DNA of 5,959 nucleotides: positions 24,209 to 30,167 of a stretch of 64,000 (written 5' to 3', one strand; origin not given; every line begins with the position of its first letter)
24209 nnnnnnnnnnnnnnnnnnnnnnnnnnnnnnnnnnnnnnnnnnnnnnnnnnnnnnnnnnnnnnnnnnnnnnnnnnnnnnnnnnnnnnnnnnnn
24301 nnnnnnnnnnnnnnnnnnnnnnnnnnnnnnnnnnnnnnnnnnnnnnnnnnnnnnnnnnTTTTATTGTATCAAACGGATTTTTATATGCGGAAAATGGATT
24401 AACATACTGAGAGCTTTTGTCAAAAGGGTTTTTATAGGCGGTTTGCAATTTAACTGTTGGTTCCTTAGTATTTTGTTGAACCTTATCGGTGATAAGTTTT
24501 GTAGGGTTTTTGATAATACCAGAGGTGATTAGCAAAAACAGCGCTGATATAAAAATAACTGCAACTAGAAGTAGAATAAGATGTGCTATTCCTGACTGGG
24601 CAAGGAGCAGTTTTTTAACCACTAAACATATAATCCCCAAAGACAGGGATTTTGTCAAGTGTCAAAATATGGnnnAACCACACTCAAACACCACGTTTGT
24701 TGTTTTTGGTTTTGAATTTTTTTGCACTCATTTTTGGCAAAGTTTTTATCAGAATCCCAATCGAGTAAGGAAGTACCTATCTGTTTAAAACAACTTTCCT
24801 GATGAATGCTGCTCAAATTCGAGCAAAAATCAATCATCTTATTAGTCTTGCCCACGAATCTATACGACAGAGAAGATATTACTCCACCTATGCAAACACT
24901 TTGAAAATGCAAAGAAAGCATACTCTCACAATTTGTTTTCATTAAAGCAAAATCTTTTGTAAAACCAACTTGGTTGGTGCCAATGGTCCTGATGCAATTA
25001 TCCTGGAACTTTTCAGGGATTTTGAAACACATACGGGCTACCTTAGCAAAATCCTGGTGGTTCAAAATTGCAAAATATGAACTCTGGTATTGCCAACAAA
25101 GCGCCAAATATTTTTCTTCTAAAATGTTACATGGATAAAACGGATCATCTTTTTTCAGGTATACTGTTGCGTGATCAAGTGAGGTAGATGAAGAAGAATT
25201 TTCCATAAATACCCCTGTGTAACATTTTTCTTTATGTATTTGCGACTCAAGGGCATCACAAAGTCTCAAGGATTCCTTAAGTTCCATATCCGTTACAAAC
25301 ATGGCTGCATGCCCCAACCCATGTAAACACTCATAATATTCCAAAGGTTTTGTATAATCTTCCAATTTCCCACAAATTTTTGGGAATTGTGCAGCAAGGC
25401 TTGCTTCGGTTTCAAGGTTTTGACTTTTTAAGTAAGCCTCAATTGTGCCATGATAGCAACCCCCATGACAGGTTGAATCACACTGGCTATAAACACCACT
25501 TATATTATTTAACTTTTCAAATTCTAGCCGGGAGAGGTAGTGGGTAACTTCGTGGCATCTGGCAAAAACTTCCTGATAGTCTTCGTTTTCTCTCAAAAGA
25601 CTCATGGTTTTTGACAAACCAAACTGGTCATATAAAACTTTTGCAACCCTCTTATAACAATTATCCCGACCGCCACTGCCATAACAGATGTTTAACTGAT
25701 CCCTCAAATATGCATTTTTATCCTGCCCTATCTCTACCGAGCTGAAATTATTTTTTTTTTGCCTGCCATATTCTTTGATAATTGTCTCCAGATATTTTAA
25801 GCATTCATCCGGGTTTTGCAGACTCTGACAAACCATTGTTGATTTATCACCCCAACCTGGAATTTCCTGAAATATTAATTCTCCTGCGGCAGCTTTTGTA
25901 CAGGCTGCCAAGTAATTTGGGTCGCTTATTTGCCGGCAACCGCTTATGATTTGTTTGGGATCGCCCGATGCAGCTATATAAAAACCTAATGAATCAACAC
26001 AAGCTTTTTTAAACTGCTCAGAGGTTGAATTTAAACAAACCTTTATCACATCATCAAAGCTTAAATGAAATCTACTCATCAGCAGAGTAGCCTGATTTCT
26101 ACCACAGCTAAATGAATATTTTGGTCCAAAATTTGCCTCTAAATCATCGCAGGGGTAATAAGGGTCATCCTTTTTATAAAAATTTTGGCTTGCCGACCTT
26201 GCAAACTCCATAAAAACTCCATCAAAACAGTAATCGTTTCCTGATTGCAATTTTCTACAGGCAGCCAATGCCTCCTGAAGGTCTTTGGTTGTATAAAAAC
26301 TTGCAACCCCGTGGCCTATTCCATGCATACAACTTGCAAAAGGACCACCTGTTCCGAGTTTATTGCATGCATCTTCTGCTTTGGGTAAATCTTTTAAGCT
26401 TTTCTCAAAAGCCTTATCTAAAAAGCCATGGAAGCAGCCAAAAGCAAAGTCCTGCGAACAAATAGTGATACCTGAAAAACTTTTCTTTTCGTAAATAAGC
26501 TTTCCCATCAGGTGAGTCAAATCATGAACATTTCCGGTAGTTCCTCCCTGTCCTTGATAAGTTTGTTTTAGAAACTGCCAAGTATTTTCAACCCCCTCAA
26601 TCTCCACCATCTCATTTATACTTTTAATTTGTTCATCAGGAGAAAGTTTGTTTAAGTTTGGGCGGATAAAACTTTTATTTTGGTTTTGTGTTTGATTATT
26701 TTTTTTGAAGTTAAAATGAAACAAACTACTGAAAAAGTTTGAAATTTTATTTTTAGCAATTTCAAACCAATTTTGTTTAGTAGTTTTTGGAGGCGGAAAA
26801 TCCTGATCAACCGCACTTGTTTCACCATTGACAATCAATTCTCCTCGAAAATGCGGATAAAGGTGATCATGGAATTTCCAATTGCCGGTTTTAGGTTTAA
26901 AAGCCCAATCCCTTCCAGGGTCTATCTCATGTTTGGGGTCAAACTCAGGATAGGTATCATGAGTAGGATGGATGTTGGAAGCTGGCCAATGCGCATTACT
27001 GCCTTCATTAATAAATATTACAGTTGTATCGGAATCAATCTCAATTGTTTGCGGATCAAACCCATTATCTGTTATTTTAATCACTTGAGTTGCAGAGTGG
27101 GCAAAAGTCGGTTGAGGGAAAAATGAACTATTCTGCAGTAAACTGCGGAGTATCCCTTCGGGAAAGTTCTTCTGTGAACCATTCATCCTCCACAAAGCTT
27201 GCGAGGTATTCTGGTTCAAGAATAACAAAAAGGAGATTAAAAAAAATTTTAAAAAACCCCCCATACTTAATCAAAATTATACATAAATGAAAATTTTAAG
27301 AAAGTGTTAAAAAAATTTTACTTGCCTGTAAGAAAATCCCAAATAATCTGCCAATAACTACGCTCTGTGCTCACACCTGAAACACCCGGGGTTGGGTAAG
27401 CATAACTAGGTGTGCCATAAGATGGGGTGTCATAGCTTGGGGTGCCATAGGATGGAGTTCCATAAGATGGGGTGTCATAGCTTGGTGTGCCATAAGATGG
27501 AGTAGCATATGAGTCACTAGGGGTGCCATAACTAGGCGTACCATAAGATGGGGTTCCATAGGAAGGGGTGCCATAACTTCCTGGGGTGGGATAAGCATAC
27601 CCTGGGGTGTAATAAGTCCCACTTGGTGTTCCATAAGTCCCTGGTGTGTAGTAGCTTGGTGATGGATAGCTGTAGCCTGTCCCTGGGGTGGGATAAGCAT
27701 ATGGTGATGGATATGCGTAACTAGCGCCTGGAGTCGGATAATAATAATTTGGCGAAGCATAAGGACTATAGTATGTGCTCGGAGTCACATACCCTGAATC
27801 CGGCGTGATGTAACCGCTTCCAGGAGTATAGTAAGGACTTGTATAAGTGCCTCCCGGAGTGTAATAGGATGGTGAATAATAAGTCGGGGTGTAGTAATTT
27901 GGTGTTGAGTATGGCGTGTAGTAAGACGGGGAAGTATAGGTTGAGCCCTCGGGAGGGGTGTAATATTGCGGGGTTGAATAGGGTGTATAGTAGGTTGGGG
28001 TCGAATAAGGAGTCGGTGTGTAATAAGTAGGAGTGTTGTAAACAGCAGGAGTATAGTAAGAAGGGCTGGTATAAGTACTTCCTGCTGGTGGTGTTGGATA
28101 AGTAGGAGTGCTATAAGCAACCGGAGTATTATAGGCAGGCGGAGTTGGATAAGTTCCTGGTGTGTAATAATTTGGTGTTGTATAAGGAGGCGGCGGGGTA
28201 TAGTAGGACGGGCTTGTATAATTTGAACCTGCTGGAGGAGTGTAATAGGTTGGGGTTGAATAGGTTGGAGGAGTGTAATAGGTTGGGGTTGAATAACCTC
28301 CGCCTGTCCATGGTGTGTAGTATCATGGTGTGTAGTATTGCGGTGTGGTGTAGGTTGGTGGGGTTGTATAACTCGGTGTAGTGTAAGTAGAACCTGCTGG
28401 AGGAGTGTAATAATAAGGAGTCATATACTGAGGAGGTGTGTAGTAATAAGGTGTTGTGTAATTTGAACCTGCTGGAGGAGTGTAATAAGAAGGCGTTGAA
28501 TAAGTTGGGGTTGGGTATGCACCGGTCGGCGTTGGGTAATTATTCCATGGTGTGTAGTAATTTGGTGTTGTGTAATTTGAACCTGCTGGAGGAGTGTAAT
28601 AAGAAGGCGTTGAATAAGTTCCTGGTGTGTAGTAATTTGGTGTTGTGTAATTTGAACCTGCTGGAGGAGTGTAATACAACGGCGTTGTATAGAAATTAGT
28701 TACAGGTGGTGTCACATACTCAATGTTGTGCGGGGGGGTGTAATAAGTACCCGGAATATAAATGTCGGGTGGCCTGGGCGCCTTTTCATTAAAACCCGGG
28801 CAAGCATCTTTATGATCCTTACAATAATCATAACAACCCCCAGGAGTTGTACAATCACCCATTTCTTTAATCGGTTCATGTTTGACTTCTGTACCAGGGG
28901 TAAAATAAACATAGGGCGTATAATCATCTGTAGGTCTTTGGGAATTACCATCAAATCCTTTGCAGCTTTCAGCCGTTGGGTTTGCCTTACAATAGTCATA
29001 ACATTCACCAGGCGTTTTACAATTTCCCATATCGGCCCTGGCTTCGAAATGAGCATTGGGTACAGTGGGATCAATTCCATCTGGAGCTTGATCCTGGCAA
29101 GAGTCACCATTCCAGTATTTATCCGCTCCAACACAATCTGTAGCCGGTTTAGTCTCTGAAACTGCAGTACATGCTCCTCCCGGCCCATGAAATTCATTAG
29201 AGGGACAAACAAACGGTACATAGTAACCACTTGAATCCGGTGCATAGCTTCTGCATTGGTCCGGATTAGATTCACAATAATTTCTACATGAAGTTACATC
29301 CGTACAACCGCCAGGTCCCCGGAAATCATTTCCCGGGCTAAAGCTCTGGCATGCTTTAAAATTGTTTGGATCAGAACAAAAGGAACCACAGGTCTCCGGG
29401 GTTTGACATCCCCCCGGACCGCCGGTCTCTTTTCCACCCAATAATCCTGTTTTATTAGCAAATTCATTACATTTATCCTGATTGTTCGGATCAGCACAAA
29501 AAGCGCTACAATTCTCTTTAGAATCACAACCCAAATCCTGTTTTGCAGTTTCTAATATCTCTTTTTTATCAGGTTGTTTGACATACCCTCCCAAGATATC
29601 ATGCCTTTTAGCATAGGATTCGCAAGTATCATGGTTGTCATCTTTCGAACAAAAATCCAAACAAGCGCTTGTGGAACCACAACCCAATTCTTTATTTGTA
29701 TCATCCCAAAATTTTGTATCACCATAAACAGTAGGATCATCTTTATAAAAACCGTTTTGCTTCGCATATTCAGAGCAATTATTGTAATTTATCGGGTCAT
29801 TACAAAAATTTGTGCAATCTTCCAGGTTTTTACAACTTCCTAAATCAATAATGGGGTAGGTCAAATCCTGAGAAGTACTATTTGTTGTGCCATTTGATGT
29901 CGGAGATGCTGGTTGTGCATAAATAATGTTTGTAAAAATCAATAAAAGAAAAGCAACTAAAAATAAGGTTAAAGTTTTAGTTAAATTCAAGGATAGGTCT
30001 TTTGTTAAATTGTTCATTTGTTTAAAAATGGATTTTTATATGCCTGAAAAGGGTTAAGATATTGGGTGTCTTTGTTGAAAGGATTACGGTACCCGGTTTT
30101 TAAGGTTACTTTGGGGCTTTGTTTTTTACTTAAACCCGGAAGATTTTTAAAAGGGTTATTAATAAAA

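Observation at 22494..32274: Tandemly duplicated three-gene surface module: CxHGxGH-repeat protein, NPF-tail one-TM protein, and Cys-rich protein with PY-tail ending in QIIWDF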

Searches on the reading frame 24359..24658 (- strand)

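Call 6: search_protein_families(library=pfam, proteins=[window:24359-24658:-], max_evalue=0.1)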
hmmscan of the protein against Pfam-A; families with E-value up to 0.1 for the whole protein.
window:24359-24658:- (100 aa): 3 families
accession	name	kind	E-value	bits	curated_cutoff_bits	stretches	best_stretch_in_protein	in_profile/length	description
PF25012.1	DUF7786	-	0.037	14.7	27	1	15-57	18-60/97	Family of unknown function (DUF7786)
PF01917.21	Arch_flagellin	-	0.066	14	29.5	1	20-73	1-49/162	Archaebacterial flagellin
PF17627.7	IncE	-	0.078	13.4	27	0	24-75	70-120/132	Inclusion membrane protein E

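Call 10: search_protein_families(library=ncbifam, proteins=[window:24359-24658:-], max_evalue=0.1)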
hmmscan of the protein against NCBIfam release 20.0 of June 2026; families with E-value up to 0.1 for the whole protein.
window:24359-24658:- (100 aa): 0 families

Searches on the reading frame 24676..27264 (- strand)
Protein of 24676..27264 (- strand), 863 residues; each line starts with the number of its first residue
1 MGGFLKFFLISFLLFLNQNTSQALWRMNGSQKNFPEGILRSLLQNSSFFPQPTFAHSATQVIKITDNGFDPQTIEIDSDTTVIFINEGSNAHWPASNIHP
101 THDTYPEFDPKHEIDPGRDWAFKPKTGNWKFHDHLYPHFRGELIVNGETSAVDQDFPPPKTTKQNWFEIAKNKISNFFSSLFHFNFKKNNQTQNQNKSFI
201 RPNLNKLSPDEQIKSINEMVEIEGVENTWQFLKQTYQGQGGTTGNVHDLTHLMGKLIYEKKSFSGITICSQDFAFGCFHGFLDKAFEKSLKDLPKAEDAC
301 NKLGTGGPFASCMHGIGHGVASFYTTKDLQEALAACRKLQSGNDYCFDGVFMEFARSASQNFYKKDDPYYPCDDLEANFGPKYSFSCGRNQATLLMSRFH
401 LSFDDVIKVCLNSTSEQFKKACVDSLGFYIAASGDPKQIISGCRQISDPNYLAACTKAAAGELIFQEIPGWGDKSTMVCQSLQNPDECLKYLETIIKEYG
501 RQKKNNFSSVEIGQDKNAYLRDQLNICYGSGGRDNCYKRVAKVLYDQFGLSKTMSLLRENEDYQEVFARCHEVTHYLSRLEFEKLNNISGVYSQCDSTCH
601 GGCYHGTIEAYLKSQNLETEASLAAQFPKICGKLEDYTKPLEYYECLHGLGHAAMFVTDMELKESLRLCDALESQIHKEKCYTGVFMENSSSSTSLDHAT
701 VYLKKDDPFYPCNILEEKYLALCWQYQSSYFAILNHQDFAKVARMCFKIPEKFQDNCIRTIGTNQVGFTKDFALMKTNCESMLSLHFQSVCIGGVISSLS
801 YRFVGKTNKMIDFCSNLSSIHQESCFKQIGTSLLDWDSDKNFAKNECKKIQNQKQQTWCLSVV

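Call 6: search_protein_families(library=pfam, proteins=[window:24676-27264:-], max_evalue=0.1)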
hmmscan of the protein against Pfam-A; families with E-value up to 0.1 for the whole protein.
window:24676-27264:- (863 aa): 1 family
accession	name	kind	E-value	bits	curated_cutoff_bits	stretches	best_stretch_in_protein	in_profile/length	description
PF13473.12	Cupredoxin_1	-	0.00014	22.2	27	1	54-145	17-104/104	Cupredoxin-like domain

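Call 10: search_protein_families(library=ncbifam, proteins=[window:24676-27264:-], max_evalue=0.1)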
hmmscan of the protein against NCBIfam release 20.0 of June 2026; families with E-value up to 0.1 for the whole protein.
window:24676-27264:- (863 aa): 2 families
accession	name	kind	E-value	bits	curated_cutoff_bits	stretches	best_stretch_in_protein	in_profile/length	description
NF003374.0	PRK04447.1-7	equivalog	0.025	13.6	522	1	551-620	262-331/349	hypothetical protein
NF005641.0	PRK07403.1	equivalog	0.043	13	616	1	503-554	125-177/337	type I glyceraldehyde-3-phosphate dehydrogenase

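Call 16: search_solved_structures(query=window:24676-27264:-, max_evalue=10)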
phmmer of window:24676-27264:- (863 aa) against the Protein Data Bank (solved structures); distinct sequences matched with E-value up to 10: 1.
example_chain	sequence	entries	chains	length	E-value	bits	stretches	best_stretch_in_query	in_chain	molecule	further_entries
9cck_A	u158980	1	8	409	1.8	9.7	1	65-146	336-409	Copper-containing nitrite reductase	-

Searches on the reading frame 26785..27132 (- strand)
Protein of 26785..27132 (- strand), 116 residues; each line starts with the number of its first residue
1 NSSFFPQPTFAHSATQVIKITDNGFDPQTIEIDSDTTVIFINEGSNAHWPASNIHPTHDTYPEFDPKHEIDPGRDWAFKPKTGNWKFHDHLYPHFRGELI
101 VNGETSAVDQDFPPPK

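Call 98: search_solved_structures(query=window:26785-27132:-, max_evalue=10, show_alignments=2)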
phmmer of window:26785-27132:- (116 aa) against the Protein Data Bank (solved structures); distinct sequences matched with E-value up to 10: 1.
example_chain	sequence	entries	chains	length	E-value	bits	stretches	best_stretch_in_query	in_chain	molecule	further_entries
9cck_A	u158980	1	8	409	0.03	17.8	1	21-102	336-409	Copper-containing nitrite reductase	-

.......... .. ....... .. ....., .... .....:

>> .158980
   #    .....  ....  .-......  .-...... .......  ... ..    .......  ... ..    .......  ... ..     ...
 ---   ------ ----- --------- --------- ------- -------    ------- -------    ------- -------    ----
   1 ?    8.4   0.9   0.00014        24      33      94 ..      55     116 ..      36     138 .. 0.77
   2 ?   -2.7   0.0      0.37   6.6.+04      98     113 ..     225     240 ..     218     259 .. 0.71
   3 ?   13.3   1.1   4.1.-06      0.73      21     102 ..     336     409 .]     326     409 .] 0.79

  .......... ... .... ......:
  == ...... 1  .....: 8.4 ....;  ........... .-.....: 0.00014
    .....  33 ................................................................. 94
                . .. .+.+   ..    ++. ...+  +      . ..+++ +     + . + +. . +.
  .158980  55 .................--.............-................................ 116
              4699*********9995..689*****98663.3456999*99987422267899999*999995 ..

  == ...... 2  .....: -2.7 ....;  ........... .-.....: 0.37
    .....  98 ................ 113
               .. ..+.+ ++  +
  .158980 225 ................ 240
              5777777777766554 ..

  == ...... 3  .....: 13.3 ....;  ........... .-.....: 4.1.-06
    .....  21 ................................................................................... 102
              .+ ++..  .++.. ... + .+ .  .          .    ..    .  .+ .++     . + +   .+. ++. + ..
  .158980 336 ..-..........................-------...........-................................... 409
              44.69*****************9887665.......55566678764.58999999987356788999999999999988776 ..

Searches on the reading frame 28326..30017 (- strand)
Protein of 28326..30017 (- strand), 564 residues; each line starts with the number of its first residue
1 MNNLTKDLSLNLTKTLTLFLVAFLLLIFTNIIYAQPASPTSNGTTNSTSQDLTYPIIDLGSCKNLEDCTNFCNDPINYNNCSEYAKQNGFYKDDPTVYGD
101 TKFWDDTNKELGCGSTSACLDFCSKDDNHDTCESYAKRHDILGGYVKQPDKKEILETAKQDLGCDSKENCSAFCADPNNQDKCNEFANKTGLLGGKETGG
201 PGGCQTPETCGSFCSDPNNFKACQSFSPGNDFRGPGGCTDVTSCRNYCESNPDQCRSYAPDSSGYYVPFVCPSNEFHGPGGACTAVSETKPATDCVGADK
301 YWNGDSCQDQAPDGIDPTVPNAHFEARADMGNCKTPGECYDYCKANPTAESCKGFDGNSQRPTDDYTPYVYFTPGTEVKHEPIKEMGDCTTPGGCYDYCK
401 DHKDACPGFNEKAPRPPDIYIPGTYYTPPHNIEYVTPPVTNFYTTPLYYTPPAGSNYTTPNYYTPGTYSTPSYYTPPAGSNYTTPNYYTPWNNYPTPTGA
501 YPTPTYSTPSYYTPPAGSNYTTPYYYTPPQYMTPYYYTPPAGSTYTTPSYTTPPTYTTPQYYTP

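Call 6: search_protein_families(library=pfam, proteins=[window:28326-30017:-], max_evalue=0.1)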
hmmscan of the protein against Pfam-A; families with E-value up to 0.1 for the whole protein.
window:28326-30017:- (564 aa): 1 family
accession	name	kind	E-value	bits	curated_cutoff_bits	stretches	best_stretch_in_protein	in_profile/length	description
PF10365.15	DUF2436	-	0.017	15.3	25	0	328-367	99-142/164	Domain of unknown function (DUF2436)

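Call 10: search_protein_families(library=ncbifam, proteins=[window:28326-30017:-], max_evalue=0.1)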
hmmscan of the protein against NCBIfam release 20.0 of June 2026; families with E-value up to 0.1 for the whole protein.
window:28326-30017:- (564 aa): 0 families
